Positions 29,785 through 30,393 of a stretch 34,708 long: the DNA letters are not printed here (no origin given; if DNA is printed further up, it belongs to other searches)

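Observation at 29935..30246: CsoR-family sensor with a Cys-His-Cys ligand set plus an N-terminal His-Gly repeat tail (InrS-like), metal specificity unresolved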

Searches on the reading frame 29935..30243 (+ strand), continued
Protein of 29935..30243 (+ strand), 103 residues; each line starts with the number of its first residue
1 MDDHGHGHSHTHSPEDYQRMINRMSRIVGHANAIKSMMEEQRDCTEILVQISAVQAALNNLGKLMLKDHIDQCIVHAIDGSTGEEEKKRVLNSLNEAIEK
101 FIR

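Call 21: find_encoding_contigs(protein=P0009, flank=8000, max_places=3)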
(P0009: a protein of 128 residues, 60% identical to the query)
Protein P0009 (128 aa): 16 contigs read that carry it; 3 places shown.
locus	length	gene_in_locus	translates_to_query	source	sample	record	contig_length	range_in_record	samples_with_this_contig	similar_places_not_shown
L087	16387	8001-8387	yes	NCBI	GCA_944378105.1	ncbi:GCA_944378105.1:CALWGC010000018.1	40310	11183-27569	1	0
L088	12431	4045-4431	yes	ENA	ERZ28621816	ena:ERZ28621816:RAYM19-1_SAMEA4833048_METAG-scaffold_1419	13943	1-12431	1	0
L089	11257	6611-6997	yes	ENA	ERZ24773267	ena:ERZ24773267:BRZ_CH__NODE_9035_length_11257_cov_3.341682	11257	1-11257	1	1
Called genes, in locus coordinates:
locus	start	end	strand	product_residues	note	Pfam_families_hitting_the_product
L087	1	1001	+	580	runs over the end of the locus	PF07581:Glug (faint), PF01551:Peptidase_M23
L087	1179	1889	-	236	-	PF00149:Metallophos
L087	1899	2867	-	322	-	PF00753:Lactamase_B, PF23023:Anti-Pycsar_Apyc1 (weak), PF21221:B_lactamase-like_C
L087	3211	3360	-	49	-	-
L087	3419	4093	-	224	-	-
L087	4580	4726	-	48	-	-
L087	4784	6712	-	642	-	PF00122:E1-E2_ATPase, PF00702:Hydrolase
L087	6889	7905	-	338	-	PF04389:Peptidase_M28 (weak), PF01546:Peptidase_M20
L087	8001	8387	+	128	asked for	PF02583:Trns_repr_metal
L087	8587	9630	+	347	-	PF11518:DUF3221 (faint), PF07833:Cu_amine_oxidN1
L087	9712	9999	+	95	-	-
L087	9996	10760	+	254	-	PF00378:ECH_1, PF16113:ECH_2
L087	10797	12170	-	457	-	PF00209:SNF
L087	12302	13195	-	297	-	PF00701:DHDPS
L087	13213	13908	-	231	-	PF22935:RM44_endonuclase (weak), PF14622:Ribonucleas_3_3, PF00636:Ribonuclease_3, PF00035:dsrm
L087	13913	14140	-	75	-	PF23297:ACP_SdgA_C (weak), PF00550:PP-binding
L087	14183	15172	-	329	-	PF02504:FA_synthesis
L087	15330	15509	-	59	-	PF01783:Ribosomal_L32p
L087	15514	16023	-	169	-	PF02620:YceD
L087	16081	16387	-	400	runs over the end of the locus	PF00871:Acetate_kinase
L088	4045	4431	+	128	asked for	PF02583:Trns_repr_metal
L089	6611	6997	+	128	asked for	PF02583:Trns_repr_metal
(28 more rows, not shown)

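Call 91: predict_structure(alignment_id=A1)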
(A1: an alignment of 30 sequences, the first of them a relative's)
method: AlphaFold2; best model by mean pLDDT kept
length: 103 residues; sequences in the alignment: 30
mean_pLDDT: 81.7   pTM: 0.65
mean pLDDT of the five models: 81.7, 81.6, 80.8, 79.3, 75.1
residues with pLDDT >= 90: 43; 70-90: 44; 50-70: 9; < 50: 7
segments of 3 or more residues with pLDDT < 50: 1-7
pLDDT, mean of each block of 10 residues (from residue 1): 45 80 94 97 97 94 86 73 74 79 77
secondary structure, 60 per line:
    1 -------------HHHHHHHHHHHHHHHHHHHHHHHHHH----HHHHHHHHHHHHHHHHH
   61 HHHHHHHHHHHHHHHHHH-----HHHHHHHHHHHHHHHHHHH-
elements in order: H14-39 H44-78 H84-102

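Call 93: fold_search(model_id=the predicted structure, library=pdb)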
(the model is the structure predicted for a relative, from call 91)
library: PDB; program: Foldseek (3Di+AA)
matches with E <= 10: 156; with E <= 0.001: 5
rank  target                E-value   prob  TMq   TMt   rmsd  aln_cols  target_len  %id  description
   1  5fmn_B                3.7e-06  1.00  0.74  0.85   4.1        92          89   40  The nickel-responsive transcriptional regulator InrS (released 2017-02-01)
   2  5fmn_A                6.1e-06  1.00  0.75  0.89   2.1        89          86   39  The nickel-responsive transcriptional regulator InrS (released 2017-02-01)
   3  4m1p                  1.0e-04  1.00  0.78  0.83   2.0        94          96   33  Crystal structure of the copper-sensing repressor CsoR with Cu(I) from Geobacillus thermodenitrificans NG80-2 (released 2014-05-21)
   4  5lcy_B                7.2e-04  1.00  0.73  0.83   2.4        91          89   30  Formaldehyde-Responsive Regulator FrmR E64H variant from Salmonella enterica serovar Typhimurium (released 2016-08-10)
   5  5lcy_A                9.9e-04  1.00  0.72  0.83   2.2        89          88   29  Formaldehyde-Responsive Regulator FrmR E64H variant from Salmonella enterica serovar Typhimurium (released 2016-08-10)
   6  6ahx                  1.1e-03  1.00  0.52  0.86   2.1        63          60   43  Copper-Sensing Operon Regulator Protein (CsoRGz) (released 2019-10-23)
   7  4adz_A                1.4e-03  1.00  0.79  0.89   1.5        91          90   25  Crystal Structure of the apo form of a Copper-sensitive operon Regulator (CsoR) protein from Streptomyces lividans (released 2012-04-25)
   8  7mq3                  2.4e-03  1.00  0.61  0.74   2.8        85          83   24  C9A N55A Streptococcus pneumoniae CstR in the reduced state (released 2022-03-09)
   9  7mq1_B                2.7e-03  1.00  0.70  0.85   1.7        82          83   23  C9A Streptococcus pneumoniae CstR in the reduced state, space group C2 (released 2022-03-09)
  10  2hh7                  3.1e-03  1.00  0.57  0.68   3.7        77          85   27  Crystal Structure of Cu(I) bound CsoR from Mycobacterium tuberculosis. (released 2006-12-05)
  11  7mq1_C                3.5e-03  1.00  0.69  0.86   1.6        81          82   23  C9A Streptococcus pneumoniae CstR in the reduced state, space group C2 (released 2022-03-09)
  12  4uig                  3.9e-03  1.00  0.76  0.85   1.7        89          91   26  Structure of the copper sensitive operon repressor from Streptomyces lividans at pH6 (released 2015-09-09)
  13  7mq1_A                4.4e-03  1.00  0.65  0.80   2.4        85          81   27  C9A Streptococcus pneumoniae CstR in the reduced state, space group C2 (released 2022-03-09)
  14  5lbm_C                1.5e-02  1.00  0.57  0.64   5.3        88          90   23  The asymmetric tetrameric structure of the formaldehyde sensing transcriptional repressor FrmR from Escherichia coli (released 2016-12-21)
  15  7mq2_B                1.7e-02  1.00  0.56  0.77   3.0        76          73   21  C9A Streptococcus pneumoniae CstR in the reduced state, space group P21 (released 2022-03-09)
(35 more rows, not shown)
